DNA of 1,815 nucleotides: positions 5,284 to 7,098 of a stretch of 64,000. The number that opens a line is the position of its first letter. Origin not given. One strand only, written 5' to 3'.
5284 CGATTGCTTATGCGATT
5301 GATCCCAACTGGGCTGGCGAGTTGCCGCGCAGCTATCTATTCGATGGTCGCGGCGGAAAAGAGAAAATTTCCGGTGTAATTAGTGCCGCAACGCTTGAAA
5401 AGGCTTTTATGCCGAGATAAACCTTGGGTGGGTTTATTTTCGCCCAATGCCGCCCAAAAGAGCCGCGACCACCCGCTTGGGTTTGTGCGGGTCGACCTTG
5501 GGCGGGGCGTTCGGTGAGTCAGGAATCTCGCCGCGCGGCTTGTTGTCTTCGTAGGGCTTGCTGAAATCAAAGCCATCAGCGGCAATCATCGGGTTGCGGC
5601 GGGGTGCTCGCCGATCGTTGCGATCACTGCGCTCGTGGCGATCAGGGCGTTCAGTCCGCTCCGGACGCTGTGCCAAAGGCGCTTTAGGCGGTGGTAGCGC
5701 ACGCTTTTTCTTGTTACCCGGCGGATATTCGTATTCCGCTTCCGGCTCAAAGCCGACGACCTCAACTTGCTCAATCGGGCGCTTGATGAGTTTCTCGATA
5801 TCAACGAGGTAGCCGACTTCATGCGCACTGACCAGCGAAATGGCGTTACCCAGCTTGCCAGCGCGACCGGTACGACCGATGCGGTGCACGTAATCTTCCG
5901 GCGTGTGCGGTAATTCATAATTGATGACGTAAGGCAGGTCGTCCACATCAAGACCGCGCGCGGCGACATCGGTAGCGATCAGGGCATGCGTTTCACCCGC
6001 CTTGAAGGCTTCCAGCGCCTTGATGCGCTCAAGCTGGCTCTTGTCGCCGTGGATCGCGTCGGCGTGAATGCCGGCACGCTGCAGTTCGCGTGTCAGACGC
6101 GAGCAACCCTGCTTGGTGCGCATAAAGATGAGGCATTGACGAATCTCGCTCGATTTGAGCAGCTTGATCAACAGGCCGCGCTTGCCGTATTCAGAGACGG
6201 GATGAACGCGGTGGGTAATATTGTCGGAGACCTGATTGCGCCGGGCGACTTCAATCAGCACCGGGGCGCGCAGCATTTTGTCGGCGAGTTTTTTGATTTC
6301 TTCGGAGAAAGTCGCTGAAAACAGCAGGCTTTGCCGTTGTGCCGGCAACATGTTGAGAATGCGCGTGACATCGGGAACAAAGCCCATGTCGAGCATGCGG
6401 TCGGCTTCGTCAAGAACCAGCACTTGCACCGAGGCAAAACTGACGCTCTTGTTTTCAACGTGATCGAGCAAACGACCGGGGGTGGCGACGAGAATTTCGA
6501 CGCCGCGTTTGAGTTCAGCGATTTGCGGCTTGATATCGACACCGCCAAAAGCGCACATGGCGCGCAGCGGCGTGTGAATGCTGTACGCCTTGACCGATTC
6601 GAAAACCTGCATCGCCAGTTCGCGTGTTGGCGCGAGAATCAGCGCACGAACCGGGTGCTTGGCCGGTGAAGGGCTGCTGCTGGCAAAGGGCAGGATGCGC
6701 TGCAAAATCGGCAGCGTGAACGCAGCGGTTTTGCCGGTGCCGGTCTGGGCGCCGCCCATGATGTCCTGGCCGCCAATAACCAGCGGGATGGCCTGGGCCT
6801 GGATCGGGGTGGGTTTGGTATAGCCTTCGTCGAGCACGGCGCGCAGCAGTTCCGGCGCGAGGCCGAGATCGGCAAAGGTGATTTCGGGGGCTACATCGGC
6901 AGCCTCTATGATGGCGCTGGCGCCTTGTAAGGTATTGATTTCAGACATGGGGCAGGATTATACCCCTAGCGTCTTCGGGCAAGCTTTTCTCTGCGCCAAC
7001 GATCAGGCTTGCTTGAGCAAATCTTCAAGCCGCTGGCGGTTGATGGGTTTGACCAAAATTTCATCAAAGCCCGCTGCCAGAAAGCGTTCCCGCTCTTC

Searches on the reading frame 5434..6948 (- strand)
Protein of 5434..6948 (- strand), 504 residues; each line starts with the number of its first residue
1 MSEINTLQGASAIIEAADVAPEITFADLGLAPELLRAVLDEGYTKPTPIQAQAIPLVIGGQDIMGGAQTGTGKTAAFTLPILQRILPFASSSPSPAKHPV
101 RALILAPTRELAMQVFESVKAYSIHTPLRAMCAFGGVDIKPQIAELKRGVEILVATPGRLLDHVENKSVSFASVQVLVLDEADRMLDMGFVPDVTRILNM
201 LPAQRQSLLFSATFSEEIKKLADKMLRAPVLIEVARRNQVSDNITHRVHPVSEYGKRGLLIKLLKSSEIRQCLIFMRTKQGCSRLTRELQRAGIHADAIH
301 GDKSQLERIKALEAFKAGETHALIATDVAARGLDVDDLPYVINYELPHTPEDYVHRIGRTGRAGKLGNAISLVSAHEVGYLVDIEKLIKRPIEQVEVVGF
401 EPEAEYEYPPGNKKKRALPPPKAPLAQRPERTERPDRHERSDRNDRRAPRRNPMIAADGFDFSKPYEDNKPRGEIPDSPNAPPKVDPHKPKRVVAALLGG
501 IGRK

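Call 7: search_protein_families(library=ncbifam, proteins=[window:5434-6948:-], max_evalue=1e-10)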
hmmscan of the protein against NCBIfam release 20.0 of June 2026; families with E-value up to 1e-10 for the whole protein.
window:5434-6948:- (504 aa): 15 families
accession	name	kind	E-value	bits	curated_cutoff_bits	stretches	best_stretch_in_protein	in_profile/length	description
NF007882.0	PRK10590.1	equivalog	1.2e-154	515.7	743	1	24-451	2-428/456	ATP-dependent RNA helicase RhlE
NF053710.1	RNA_heli_RhlE2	exception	3.8e-146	488.1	925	1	24-448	2-429/635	RNA helicase RhlE2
NF053711.1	RNA_heli_RhlE1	exception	1.4e-145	485.4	750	1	23-426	1-399/434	RNA helicase RhlE1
NF053631.1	RNA_helic_CshA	equivalog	1.7e-123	412.7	646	1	25-397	1-365/434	degradosome RNA helicase CshA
NF008394.0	PRK11192.1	equivalog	3.5e-113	378.7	507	1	23-446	3-420/441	ATP-dependent RNA helicase SrmB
NF008744.0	PRK11776.1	equivalog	2.5e-111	372.5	524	1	23-399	4-372/460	ATP-dependent RNA helicase DbpA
NF053636.1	DDHlcsCsdAPsy1082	equivalog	1.7e-109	366.7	890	1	22-405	2-379/512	DEAD/DEAH box helicase CsdA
NF002340.1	PRK01297.1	equivalog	3.5e-103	345.2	564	1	24-390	2-370/372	ATP-dependent RNA helicase RhlB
NF003419.0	PRK04837.1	equivalog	6.1e-96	321.7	588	1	22-416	8-401/424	ATP-dependent RNA helicase RhlB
NF008642.0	PRK11634.1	equivalog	7.2e-95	318.7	989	1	22-397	5-373/628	DEAD/DEAH family ATP-dependent RNA helicase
NF003390.0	PRK04537.1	equivalog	4.7e-89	300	732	1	22-394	8-382/572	ATP-dependent RNA helicase RhlB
NF010337.0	PRK13766.1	equivalog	3.6e-20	71.7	610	1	245-374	343-478/781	Hef nuclease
TIGR01389.1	recQ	equivalog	5.8e-18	64.7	640.2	1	148-379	102-334/591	DNA helicase RecQ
TIGR04121.1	DEXH_lig_assoc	equivalog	4.3e-15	54.5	850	1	45-378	13-361/804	ligase-associated DNA damage response DEXH box helicase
TIGR00614.1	recQ_fam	subfamily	9.3e-14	51.1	219.8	1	157-380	115-337/470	RecQ family ATP-dependent DNA helicase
